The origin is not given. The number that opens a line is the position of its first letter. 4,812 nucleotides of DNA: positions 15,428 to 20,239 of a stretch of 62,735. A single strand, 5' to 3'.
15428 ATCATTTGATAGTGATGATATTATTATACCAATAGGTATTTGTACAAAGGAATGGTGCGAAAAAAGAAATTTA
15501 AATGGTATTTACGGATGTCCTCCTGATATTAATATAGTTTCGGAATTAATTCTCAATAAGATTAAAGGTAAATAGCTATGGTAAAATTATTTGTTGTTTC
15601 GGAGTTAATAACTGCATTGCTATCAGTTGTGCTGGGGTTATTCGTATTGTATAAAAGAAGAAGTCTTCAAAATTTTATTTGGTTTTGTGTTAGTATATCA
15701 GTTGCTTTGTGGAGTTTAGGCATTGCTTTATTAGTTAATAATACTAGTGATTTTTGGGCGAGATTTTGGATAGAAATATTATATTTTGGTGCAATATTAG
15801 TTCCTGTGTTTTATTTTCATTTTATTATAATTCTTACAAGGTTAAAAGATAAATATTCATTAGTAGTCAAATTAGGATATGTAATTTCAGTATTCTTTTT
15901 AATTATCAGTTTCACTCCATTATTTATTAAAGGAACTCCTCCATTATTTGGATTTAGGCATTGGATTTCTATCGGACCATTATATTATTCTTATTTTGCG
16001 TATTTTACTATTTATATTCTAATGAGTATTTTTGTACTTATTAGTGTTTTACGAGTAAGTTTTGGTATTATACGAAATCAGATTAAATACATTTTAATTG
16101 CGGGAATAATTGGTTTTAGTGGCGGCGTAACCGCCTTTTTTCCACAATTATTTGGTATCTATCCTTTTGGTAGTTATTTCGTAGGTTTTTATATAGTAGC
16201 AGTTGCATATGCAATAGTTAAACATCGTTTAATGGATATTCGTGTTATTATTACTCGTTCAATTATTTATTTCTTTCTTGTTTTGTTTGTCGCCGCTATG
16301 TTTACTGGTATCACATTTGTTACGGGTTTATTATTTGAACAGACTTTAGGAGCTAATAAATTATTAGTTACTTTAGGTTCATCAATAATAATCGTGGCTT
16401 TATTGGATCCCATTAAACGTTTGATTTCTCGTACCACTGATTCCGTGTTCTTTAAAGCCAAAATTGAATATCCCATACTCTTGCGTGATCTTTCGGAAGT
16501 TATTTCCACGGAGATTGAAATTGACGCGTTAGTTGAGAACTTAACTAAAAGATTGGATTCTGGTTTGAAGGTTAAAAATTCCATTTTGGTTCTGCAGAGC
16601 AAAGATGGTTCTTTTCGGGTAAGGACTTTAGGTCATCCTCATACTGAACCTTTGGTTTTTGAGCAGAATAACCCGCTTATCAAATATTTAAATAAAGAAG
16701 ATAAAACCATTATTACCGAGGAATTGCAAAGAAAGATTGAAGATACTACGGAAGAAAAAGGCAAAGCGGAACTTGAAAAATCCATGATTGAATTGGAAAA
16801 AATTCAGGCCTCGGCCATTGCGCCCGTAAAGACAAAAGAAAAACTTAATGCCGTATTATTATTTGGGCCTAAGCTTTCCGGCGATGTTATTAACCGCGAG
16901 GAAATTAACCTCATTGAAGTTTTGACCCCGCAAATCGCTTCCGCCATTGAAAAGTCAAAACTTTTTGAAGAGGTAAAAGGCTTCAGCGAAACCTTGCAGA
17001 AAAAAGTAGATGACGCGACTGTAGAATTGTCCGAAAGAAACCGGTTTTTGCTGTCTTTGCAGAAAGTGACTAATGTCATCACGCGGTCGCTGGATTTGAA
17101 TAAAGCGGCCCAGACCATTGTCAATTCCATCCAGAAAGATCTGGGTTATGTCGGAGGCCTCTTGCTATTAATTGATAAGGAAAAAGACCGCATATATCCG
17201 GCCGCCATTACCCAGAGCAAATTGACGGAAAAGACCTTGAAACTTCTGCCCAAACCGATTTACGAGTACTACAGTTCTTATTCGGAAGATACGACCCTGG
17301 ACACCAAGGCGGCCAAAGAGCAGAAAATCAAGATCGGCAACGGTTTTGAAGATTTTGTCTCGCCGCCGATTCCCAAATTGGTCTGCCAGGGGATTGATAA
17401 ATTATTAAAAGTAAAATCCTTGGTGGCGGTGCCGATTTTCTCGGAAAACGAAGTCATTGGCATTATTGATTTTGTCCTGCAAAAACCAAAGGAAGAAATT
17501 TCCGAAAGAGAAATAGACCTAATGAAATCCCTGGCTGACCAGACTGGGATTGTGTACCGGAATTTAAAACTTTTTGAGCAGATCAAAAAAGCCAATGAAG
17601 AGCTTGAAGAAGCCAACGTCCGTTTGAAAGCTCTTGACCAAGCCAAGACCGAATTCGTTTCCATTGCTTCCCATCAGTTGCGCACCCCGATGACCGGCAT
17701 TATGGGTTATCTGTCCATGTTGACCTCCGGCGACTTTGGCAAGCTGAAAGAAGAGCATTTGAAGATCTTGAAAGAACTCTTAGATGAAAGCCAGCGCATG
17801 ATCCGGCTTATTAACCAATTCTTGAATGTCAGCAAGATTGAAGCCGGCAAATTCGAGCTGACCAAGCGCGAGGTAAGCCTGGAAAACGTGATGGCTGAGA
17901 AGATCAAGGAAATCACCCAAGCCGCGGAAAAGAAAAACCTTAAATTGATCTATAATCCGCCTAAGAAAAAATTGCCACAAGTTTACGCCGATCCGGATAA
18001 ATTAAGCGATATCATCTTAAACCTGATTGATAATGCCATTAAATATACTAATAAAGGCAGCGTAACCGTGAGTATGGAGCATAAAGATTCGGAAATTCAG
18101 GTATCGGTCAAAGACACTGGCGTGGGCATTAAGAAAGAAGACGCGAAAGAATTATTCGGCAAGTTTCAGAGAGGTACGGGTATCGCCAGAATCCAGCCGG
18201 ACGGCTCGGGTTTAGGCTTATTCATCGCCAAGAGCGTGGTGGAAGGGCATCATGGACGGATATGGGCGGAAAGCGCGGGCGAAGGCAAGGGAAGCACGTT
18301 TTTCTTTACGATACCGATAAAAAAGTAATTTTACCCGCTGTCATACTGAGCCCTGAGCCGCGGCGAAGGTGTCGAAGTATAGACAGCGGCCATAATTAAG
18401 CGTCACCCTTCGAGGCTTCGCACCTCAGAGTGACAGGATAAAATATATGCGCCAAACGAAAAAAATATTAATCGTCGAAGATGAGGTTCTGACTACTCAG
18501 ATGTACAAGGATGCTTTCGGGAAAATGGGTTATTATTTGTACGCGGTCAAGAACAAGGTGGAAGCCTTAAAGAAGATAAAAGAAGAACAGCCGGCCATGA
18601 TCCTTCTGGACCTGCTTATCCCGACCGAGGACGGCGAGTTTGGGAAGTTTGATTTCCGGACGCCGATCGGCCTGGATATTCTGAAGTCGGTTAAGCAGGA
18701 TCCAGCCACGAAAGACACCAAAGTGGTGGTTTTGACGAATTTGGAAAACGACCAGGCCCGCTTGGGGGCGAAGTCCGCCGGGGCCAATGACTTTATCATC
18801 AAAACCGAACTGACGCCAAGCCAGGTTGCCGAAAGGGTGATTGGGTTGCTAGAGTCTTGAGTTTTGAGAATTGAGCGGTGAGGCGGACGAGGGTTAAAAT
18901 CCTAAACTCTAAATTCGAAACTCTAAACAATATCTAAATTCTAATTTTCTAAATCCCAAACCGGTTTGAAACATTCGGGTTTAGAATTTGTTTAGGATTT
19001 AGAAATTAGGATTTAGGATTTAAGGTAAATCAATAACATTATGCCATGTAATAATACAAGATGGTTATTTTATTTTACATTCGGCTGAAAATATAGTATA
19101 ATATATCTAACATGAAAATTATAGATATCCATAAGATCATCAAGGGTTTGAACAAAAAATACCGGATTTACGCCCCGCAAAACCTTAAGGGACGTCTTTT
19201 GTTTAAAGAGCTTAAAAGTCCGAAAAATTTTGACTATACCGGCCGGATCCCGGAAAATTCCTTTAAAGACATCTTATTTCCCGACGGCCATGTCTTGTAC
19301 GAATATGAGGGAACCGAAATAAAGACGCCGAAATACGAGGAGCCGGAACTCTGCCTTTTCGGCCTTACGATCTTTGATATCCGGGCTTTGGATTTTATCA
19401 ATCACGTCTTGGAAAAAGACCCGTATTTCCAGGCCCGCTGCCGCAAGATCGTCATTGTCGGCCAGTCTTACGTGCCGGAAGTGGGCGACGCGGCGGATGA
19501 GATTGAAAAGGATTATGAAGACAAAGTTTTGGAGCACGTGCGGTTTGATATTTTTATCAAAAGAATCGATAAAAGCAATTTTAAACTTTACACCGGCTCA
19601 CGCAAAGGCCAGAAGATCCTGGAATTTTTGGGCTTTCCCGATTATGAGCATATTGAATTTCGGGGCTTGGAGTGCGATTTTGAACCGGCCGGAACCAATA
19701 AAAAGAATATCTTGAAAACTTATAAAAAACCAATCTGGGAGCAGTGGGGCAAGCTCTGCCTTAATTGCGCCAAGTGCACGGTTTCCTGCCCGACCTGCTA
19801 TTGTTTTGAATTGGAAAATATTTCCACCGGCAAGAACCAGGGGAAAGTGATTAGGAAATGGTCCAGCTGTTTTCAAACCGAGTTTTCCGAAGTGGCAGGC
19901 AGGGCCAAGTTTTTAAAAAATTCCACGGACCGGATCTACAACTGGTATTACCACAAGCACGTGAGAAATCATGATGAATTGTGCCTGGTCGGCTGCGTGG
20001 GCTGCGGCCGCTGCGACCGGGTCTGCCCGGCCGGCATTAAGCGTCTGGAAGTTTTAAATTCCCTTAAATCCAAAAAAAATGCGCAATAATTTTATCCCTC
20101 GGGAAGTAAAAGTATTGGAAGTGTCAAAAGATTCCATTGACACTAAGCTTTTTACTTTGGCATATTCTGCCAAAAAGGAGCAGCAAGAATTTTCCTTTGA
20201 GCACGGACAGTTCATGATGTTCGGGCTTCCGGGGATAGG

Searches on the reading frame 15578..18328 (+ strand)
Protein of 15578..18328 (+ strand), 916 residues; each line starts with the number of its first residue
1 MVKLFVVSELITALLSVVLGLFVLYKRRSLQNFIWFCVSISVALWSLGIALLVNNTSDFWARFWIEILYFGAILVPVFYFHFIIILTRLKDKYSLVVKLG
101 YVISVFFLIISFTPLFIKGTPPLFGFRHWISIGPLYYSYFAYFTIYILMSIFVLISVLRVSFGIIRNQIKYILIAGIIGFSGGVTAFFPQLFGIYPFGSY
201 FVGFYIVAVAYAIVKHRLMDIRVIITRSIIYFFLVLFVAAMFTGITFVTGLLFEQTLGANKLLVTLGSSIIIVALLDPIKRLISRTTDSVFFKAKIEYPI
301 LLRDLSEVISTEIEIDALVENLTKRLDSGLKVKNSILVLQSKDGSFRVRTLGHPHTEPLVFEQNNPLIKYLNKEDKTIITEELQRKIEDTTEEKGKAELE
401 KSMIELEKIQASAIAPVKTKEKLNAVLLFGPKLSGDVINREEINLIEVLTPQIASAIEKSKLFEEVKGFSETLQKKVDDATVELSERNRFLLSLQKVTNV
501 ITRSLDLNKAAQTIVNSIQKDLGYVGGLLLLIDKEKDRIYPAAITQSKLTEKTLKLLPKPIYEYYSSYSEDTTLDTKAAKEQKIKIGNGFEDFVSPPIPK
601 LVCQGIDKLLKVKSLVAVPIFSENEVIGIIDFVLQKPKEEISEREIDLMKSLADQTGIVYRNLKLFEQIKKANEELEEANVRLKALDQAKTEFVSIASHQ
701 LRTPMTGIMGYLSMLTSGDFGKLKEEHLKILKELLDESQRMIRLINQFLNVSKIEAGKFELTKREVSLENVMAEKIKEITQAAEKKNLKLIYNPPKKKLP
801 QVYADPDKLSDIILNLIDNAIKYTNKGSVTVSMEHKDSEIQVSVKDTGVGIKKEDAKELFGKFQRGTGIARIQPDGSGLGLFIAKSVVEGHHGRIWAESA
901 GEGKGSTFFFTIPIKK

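Call 21: search_protein_families(library=pfam, max_evalue=0.001, proteins=[window:15578-18328:+])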
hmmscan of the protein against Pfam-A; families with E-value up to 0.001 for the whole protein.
window:15578-18328:+ (916 aa): 7 families
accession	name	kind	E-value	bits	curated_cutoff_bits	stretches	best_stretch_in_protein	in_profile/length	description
PF02518.31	HATPase_c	-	1.5e-26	93.4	26.4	1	805-915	2-110/111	Histidine kinase-, DNA gyrase B-, and HSP90-like ATPase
PF00512.31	HisKA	-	6.6e-20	71.4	26.9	1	689-757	1-66/66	His Kinase A (phospho-acceptor) domain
PF16927.11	HisKA_7TM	-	2.4e-15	57.4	28.6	1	10-221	3-222/224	N-terminal 7TM region of histidine kinase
PF01590.32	GAF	-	4.3e-13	50.4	22.4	1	506-658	1-131/133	GAF domain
PF13492.12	GAF_3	-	1.9e-12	48.2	27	2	512-658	7-125/129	GAF domain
PF13185.12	GAF_2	-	1.3e-11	45.3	28.6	1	505-658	2-133/136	GAF domain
PF13589.12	HATPase_c_3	-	0.00014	22.4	25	1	812-868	6-61/137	Histidine kinase-, DNA gyrase B-, and HSP90-like ATPase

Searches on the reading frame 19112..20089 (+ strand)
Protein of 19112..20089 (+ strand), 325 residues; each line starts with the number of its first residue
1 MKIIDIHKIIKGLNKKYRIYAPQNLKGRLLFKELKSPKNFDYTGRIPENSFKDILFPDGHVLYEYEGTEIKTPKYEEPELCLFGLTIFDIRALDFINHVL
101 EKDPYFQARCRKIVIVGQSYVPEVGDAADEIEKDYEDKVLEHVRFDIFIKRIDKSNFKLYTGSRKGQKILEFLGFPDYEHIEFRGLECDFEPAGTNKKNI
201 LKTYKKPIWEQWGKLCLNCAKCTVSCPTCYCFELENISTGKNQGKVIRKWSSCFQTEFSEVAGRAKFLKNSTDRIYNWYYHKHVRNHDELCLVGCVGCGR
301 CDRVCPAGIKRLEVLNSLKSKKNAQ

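Call 101: search_protein_families(library=pfam, max_evalue=0.001, proteins=[window:19112-20089:+])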
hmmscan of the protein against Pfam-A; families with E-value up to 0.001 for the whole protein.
window:19112-20089:+ (325 aa): 5 families
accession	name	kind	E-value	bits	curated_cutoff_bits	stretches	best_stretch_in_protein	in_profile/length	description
PF17179.9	Fer4_22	-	1.9e-25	90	27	1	216-309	2-95/95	4Fe-4S dicluster domain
PF13237.11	Fer4_10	-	1.6e-06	28.4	25.5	0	294-311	8-27/53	4Fe-4S dicluster domain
PF13183.11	Fer4_8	-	0.00015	22.7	27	1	215-309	4-68/68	4Fe-4S dicluster domain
PF13187.11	Fer4_9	-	0.00024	21.5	27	0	295-312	2-19/52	4Fe-4S dicluster domain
PF14697.11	Fer4_21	-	0.00028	21.4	35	0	294-307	40-53/59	4Fe-4S dicluster domain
